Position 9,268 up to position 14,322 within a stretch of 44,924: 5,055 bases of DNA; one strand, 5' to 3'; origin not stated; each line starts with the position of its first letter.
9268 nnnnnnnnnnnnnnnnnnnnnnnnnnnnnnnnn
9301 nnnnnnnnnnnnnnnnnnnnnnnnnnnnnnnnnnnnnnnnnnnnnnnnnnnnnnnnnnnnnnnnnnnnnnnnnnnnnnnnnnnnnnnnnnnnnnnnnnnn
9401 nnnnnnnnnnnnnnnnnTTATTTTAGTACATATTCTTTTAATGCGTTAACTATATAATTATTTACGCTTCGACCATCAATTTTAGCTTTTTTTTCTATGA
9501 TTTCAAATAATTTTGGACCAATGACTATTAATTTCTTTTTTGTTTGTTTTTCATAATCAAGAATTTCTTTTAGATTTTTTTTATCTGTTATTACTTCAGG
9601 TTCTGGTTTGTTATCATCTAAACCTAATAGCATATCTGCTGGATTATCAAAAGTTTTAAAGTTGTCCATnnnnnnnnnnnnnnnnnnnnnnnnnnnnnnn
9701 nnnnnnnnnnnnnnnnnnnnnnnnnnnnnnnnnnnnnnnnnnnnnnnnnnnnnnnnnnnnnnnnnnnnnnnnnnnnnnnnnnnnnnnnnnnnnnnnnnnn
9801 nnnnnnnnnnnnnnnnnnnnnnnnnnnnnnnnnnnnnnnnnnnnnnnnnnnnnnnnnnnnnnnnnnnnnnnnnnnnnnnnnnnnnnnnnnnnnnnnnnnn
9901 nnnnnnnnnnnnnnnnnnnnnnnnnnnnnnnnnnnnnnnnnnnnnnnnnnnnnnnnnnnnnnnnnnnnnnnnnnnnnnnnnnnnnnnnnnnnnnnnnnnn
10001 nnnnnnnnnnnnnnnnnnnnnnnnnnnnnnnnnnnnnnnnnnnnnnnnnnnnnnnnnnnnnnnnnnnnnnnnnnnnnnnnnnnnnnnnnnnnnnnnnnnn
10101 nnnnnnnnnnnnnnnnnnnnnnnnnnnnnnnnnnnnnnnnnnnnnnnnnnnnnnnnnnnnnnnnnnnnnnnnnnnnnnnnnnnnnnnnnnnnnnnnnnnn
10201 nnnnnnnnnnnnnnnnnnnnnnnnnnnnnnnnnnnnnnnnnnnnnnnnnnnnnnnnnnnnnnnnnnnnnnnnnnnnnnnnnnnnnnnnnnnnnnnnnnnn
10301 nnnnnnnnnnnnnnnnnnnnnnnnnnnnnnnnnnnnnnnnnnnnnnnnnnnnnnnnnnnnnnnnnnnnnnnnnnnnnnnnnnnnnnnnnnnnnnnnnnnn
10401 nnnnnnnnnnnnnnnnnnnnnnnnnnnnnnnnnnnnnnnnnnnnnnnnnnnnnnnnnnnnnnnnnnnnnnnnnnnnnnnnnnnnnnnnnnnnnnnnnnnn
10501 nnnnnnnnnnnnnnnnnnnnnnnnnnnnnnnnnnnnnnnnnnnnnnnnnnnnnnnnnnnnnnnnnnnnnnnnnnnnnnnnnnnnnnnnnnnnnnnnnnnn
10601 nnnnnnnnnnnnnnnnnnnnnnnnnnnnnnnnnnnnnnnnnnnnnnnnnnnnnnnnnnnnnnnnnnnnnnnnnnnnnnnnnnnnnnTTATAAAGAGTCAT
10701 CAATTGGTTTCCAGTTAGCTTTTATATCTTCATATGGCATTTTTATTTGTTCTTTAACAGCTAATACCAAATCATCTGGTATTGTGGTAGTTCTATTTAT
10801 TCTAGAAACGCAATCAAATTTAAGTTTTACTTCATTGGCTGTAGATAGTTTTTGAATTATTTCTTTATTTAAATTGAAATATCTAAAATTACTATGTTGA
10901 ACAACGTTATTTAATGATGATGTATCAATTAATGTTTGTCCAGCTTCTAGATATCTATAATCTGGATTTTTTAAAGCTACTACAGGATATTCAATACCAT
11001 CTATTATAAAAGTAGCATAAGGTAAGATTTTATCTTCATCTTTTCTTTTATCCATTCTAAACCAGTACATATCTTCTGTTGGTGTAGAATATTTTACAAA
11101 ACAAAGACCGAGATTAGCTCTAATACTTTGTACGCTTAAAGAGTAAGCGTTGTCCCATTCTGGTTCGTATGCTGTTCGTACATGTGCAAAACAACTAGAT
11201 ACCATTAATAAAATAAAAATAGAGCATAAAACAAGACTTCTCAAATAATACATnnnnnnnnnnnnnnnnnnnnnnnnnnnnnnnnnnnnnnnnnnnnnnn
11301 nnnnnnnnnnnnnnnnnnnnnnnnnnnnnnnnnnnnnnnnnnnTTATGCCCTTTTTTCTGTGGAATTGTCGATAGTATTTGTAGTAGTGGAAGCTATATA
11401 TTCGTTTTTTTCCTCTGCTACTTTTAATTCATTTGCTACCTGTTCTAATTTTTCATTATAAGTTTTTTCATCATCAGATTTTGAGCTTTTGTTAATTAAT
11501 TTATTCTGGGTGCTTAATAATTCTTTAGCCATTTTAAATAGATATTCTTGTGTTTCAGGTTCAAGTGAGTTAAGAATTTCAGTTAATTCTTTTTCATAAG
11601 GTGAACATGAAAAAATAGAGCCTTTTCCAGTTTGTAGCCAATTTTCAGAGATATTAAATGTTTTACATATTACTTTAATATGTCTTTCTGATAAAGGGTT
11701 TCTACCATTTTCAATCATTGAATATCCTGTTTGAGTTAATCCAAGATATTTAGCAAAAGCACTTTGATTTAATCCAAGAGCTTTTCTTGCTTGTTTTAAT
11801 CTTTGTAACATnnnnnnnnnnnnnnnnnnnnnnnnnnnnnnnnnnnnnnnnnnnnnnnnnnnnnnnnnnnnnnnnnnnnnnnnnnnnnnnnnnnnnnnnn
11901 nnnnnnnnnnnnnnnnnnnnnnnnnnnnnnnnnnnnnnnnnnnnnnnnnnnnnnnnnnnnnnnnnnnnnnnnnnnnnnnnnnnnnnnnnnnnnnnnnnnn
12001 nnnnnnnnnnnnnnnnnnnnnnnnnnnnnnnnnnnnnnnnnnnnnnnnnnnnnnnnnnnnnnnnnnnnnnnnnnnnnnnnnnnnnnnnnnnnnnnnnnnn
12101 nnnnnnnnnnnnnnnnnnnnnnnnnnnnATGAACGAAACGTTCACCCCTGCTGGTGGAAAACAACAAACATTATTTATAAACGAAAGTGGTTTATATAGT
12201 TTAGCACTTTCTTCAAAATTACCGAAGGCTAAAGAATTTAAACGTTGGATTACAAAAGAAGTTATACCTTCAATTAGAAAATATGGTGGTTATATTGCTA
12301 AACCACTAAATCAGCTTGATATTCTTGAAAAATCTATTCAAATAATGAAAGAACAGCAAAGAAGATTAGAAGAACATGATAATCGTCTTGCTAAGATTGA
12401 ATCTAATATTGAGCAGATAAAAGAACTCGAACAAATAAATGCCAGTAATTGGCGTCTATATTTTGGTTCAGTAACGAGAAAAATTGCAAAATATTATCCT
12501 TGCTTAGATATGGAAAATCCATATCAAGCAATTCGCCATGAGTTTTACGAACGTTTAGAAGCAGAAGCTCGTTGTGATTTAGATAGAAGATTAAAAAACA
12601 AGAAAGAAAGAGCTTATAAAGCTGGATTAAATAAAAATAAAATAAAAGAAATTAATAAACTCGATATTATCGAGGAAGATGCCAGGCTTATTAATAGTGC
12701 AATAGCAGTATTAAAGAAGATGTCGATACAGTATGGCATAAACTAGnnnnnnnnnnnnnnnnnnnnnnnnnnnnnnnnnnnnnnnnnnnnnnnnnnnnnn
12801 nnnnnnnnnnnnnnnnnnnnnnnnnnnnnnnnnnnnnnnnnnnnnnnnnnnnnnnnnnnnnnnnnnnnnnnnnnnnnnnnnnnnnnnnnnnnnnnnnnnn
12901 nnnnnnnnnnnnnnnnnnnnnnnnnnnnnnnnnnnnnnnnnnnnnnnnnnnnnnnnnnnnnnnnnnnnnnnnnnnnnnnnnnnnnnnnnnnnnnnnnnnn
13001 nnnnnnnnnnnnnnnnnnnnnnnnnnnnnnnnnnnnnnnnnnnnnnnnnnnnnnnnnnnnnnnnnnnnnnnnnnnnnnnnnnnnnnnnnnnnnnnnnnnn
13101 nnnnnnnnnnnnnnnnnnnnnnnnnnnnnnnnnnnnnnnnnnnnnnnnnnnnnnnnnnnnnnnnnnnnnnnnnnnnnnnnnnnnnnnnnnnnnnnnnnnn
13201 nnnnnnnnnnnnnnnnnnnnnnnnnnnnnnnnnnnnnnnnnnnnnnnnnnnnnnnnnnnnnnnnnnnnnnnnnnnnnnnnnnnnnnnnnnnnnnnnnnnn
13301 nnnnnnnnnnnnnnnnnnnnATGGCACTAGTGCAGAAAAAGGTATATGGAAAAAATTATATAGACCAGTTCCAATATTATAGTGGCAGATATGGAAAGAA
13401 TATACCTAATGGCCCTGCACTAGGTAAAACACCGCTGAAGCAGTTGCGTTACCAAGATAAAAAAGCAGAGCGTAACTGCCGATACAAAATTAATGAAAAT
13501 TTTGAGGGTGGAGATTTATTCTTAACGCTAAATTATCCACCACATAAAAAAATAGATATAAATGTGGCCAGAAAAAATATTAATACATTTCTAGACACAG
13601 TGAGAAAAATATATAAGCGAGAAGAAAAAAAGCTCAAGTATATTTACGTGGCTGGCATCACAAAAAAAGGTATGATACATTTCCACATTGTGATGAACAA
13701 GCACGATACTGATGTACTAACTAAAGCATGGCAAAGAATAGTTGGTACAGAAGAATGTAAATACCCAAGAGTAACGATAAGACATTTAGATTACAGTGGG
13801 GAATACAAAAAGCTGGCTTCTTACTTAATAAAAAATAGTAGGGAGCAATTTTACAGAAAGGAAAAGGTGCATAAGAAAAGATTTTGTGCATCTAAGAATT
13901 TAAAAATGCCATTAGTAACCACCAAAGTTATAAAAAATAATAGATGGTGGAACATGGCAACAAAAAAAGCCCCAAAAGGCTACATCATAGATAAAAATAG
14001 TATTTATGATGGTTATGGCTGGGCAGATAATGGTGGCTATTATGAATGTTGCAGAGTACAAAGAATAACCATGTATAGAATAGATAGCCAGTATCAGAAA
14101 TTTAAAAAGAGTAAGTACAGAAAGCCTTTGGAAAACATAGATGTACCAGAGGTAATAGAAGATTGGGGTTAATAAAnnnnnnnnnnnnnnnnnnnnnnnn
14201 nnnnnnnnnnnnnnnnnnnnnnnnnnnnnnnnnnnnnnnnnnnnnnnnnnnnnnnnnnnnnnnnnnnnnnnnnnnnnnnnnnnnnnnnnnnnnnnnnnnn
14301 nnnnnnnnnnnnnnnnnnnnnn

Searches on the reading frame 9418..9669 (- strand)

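Call 14: search_protein_families(library=pfam, proteins=[window:9418-9669:-], max_evalue=0.01)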
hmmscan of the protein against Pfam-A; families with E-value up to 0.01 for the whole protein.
window:9418-9669:- (83 aa): 0 families

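Call 73: search_protein_families(library=phrogs, proteins=[window:9418-9669:-], max_evalue=0.001)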
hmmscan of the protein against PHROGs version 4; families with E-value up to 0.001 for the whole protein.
window:9418-9669:- (83 aa): 2 families
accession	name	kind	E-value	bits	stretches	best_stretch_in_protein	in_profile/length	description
phrog_582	-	transcription regulation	1.4e-06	29.6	1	31-81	45-95/105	Arc-like repressor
phrog_13890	-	unknown function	0.00022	22.1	1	54-79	28-53/73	-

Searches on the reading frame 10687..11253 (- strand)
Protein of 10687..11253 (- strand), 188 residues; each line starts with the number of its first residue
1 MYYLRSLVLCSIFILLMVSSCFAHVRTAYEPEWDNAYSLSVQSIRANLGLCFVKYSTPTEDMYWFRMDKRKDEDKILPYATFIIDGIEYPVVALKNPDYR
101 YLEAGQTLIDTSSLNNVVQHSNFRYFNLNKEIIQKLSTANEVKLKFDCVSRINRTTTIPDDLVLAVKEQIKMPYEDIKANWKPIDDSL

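Call 14: search_protein_families(library=pfam, proteins=[window:10687-11253:-], max_evalue=0.01)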
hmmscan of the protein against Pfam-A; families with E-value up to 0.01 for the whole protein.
window:10687-11253:- (188 aa): 0 families

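Call 73: search_protein_families(library=phrogs, proteins=[window:10687-11253:-], max_evalue=0.001)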
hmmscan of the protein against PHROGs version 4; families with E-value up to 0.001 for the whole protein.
window:10687-11253:- (188 aa): 1 family
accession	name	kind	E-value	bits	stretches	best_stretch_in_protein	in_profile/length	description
phrog_36074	-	unknown function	2.8e-14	54.1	1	5-186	3-180/183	-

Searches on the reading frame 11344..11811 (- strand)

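Call 14: search_protein_families(library=pfam, proteins=[window:11344-11811:-], max_evalue=0.01)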
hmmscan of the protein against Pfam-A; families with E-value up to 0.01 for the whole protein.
window:11344-11811:- (155 aa): 4 families
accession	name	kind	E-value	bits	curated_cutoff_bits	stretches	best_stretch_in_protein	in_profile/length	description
PF01381.28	HTH_3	-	1.2e-14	54.5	23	1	5-59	1-55/55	Helix-turn-helix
PF12844.13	HTH_19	-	1.3e-13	51.1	30.2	1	3-64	2-63/64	Helix-turn-helix domain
PF13560.12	HTH_31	-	2.2e-07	31.5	27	1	3-55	4-57/64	Helix-turn-helix domain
PF22495.2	HTH_92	-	6.1e-05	22.7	27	1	7-38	2-33/45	RsaL-like HTH domain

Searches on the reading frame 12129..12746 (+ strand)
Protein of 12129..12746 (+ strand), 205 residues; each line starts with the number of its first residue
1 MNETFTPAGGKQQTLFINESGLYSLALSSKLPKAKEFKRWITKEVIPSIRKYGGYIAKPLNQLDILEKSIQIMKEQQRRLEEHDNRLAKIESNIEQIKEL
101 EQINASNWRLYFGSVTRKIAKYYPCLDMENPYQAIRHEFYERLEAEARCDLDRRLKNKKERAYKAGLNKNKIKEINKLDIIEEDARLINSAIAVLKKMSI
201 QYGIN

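Call 14: search_protein_families(library=pfam, proteins=[window:12129-12746:+], max_evalue=0.01)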
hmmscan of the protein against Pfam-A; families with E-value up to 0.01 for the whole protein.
window:12129-12746:+ (205 aa): 1 family
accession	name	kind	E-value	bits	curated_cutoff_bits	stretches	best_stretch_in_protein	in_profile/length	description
PF02498.22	Bro-N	-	2.8e-14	53.9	25.6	1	6-47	55-96/96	BRO family, N-terminal domain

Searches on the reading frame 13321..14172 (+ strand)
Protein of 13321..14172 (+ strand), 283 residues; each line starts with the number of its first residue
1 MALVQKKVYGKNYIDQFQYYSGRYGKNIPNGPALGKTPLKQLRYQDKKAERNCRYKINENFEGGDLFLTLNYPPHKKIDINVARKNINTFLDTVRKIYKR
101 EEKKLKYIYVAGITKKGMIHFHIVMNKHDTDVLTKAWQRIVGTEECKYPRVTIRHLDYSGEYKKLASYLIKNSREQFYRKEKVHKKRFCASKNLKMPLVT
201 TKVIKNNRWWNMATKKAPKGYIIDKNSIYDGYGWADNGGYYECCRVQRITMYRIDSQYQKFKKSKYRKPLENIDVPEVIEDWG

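Call 14: search_protein_families(library=pfam, proteins=[window:13321-14172:+], max_evalue=0.01)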
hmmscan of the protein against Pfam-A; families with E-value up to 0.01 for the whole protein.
window:13321-14172:+ (283 aa): 1 family
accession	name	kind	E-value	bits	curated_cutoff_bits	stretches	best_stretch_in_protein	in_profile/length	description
PF23343.2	REP_ORF2-G2P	-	4.7e-13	49.7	27.8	1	66-172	2-98/99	Replication-associated protein ORF2/G2P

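Call 30: find_related_loci(query=window:13321-14172:+, collection=viral_contigs, flank=10000)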
Query window:13321-14172:+ (283 aa) in viral_contigs; peptide patterns used: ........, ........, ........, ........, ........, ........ (x = any residue, [..] = any of these).
9 stretches matched a pattern; 5 encode a relative of the query (tblastn E <= 1e-3); 4 distinct loci.
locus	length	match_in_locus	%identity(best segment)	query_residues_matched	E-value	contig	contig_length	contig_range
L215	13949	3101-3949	98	1-283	0e+0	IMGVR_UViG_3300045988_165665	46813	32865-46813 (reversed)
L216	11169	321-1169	98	1-283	0e+0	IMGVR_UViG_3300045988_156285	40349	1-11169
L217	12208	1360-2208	97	1-283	0e+0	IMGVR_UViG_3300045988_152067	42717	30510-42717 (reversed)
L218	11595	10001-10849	96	1-283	0e+0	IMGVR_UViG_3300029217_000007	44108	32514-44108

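Call 50: search_dna_similar(query=window:13321-14172:+, collection=plasmids, mode=protein, max_rows=12)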
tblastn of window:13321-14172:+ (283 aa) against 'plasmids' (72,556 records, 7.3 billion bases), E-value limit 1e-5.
No match.

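Call 63: find_related_loci(query=L217:8359-10176:+, collection=viral_contigs, flank=10000)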
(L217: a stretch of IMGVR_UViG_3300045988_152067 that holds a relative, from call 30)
Query L217:8359-10176:+ (605 aa) in viral_contigs; peptide patterns used: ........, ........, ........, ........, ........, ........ (x = any residue, [..] = any of these).
26 stretches matched a pattern; 21 encode a relative of the query (tblastn E <= 1e-3); 20 distinct loci.
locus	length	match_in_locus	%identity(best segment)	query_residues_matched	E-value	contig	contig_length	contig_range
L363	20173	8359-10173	100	1-605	0e+0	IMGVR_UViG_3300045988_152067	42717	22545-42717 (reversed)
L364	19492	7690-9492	91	1-601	0e+0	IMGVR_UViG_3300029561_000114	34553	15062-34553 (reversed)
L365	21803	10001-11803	89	1-601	0e+0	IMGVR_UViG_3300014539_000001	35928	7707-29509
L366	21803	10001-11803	88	1-601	0e+0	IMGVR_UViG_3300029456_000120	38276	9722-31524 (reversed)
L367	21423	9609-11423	100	1-605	0e+0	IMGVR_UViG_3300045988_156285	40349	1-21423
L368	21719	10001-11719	54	16-598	0e+0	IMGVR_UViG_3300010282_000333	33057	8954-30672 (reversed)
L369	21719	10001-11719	53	16-598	0e+0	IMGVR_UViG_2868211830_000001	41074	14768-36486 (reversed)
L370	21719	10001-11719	53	16-598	0e+0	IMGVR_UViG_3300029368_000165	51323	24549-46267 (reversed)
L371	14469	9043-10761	53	16-598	0e+0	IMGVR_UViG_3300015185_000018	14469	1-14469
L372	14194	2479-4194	44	13-593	1e-152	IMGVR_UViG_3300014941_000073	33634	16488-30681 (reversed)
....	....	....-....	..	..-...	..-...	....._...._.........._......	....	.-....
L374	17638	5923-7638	43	13-593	2e-151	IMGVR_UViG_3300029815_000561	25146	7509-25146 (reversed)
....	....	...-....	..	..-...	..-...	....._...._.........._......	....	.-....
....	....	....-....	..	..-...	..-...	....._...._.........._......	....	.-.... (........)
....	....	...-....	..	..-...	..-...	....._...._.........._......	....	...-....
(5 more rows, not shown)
